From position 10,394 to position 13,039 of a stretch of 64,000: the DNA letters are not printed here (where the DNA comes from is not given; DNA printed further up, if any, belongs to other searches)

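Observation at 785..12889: Twelve-gene overlap-coupled operon (Mo-enzyme, TIM barrel, 4 radical-SAM enzymes, 2 methyltransferases, 2 nucleotidyltransferases, CDP-alcohol transferase, FG-GAP protein) with no assignable product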

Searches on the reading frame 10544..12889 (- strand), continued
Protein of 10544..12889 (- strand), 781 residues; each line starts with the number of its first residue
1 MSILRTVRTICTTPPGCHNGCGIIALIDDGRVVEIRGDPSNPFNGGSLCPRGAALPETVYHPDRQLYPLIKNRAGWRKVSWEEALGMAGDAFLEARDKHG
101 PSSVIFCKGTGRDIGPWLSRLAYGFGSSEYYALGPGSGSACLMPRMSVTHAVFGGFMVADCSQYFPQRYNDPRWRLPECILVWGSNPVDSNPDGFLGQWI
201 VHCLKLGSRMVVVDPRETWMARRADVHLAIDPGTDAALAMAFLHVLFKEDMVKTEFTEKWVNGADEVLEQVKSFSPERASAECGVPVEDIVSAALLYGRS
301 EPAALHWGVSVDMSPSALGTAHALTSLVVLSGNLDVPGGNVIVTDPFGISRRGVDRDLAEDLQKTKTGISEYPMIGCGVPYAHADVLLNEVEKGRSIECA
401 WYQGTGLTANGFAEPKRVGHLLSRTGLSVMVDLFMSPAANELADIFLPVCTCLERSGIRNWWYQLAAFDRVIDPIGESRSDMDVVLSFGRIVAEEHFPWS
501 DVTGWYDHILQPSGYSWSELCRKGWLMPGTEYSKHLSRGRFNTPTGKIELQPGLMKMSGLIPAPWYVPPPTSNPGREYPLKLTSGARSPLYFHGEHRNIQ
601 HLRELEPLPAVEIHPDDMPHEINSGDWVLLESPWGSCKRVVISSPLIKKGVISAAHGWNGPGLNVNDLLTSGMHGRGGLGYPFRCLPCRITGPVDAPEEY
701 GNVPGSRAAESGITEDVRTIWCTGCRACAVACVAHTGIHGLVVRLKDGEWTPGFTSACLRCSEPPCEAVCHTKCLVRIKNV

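Call 35: search_protein_families(library=pfam, proteins=[L032:10677-12209:+, L032:12010-13008:+, L032:13027-14574:-, L032:14517-16592:-, L032:16705-17643:-, L032:17628-19097:-, L030:10729-12294:+, L030:11241-13280:+, L030:7233-10100:+, L030:6051-8543:-], max_evalue=0.001)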
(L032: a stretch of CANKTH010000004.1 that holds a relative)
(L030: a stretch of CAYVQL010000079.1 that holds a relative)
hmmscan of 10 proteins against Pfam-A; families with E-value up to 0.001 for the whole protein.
L032:10677-12209:+ (510 aa): 3 families
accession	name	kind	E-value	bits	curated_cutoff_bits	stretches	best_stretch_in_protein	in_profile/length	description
PF04055.27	Radical_SAM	-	1.1e-13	52.1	29.5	1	240-409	2-165/166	Radical SAM superfamily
PF02310.24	B12-binding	-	1.7e-10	41.2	32.1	1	53-174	2-120/121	B12 binding domain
PF19864.5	Radical_SAM_N2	-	0.00077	19.4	29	0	137-175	84-122/151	Radical SAM proteins, N-terminal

L032:12010-13008:+ (332 aa): 1 family
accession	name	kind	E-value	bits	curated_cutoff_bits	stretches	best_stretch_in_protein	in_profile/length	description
PF03279.18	Lip_A_acyltrans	-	1.1e-06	28.5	22.3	1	185-306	174-288/295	Bacterial lipid A biosynthesis acyltransferase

L032:13027-14574:- (515 aa): 2 families
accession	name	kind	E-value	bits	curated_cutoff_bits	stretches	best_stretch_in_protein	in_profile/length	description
PF03023.19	MurJ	-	6.1e-76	256.3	27.4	1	47-475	1-429/451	Lipid II flippase MurJ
PF01554.23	MatE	-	2.8e-14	53.6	24.9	1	253-417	1-160/161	MatE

L032:14517-16592:- (691 aa): 0 families

L032:16705-17643:- (312 aa): 3 families
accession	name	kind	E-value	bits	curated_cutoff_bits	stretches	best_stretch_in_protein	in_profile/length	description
PF13202.12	EF-hand_5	-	3e-07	30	25.9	0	32-49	7-24/25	EF hand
PF00036.39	EF-hand_1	-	1.4e-06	27.9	25.4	0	56-78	6-28/29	EF hand domain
PF13405.12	EF-hand_6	-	9.6e-06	25.4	25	0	56-77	6-27/30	EF-hand domain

L032:17628-19097:- (489 aa): 4 families
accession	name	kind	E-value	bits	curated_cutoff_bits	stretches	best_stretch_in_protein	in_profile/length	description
PF00884.28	Sulfatase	-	4.2e-38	131.8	25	1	25-363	1-301/301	Sulfatase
PF01663.27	Phosphodiest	-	7.4e-12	46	23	2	27-87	1-58/342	Type I phosphodiesterase / nucleotide pyrophosphatase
PF16347.10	SGSH_C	-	1.2e-08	35.7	29.3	1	307-384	1-74/154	N-sulphoglucosamine sulphohydrolase, C-terminal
PF02995.22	DUF229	-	4.5e-05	22.8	25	1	272-337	311-373/496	Protein of unknown function (DUF229)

L030:10729-12294:+ (521 aa): 2 families
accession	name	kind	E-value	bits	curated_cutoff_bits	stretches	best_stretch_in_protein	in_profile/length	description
PF04055.27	Radical_SAM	-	2.8e-15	57.3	29.5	1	249-418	2-165/166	Radical SAM superfamily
PF02310.24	B12-binding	-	7.6e-08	32.7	32.1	1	54-174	2-120/121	B12 binding domain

L030:11241-13280:+ (679 aa): 0 families

L030:7233-10100:+ (955 aa): 0 families

L030:6051-8543:- (830 aa): 1 family
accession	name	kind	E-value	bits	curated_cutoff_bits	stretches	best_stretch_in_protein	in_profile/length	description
PF12228.14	DUF3604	-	7.7e-09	35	20.4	1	603-647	373-417/591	Protein of unknown function (DUF3604)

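Call 40: find_encoding_contigs(protein=P0083, flank=10000, max_places=1)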
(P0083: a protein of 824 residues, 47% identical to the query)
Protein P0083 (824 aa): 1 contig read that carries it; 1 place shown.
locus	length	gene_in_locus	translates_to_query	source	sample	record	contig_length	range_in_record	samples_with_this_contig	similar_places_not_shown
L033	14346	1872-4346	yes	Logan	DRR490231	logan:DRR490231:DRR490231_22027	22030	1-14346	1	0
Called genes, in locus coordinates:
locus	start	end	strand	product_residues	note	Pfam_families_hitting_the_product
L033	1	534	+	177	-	?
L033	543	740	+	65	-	PF02597:ThiS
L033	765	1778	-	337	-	PF13517:FG-GAP_3 (faint)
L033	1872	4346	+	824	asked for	PF04879:Molybdop_Fe4S4, PF00384:Molybdopterin, PF01568:Molydop_binding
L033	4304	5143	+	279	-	PF01261:AP_endonuc_2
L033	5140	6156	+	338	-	PF04055:Radical_SAM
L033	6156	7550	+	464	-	PF04055:Radical_SAM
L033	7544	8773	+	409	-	PF04055:Radical_SAM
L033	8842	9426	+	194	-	PF13489:Methyltransf_23 (weak), PF08241:Methyltransf_11, PF08242:Methyltransf_12 (weak), PF13649:Methyltransf_25, PF01209:Ubie_methyltran (weak), PF13847:Methyltransf_31 (weak)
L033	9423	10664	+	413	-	PF02310:B12-binding, PF04055:Radical_SAM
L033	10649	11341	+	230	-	PF01128:IspD (weak), PF12804:NTP_transf_3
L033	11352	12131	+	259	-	PF08241:Methyltransf_11, PF13649:Methyltransf_25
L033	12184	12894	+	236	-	PF01066:CDP-OH_P_transf (weak)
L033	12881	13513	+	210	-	PF12804:NTP_transf_3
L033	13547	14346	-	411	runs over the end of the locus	PF12832:MFS_1_like (faint), PF07690:MFS_1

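Call 41: find_encoding_contigs(protein=P0093, flank=10000, max_places=1)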
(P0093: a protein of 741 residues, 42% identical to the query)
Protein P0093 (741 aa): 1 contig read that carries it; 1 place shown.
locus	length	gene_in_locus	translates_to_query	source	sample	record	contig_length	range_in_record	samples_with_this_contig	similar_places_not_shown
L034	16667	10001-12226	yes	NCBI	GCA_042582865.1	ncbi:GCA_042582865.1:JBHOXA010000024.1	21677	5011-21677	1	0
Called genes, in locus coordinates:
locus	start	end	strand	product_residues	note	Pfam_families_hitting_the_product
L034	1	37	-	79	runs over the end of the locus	PF00196:GerE, PF08281:Sigma70_r4_2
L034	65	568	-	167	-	PF00072:Response_reg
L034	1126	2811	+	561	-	-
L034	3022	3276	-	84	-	-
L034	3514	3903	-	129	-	PF00903:Glyoxalase, PF13669:Glyoxalase_4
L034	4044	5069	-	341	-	PF01408:GFO_IDH_MocA, PF03447:NAD_binding_3 (faint), PF02894:GFO_IDH_MocA_C, PF22725:GFO_IDH_MocA_C3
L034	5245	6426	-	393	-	PF01321:Creatinase_N, PF00557:Peptidase_M24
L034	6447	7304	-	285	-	PF01177:Asp_Glu_race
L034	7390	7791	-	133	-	PF07883:Cupin_2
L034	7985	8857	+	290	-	PF00561:Abhydrolase_1, PF12146:Hydrolase_4, PF12697:Abhydrolase_6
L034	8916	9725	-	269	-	PF00753:Lactamase_B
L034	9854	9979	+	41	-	-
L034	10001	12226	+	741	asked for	PF04879:Molybdop_Fe4S4, PF00384:Molybdopterin, PF01568:Molydop_binding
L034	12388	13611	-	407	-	PF00083:Sugar_tr, PF07690:MFS_1, PF12832:MFS_1_like (faint)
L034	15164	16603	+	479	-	PF05935:Arylsulfotrans (weak), PF14269:Arylsulfotran_2 (faint)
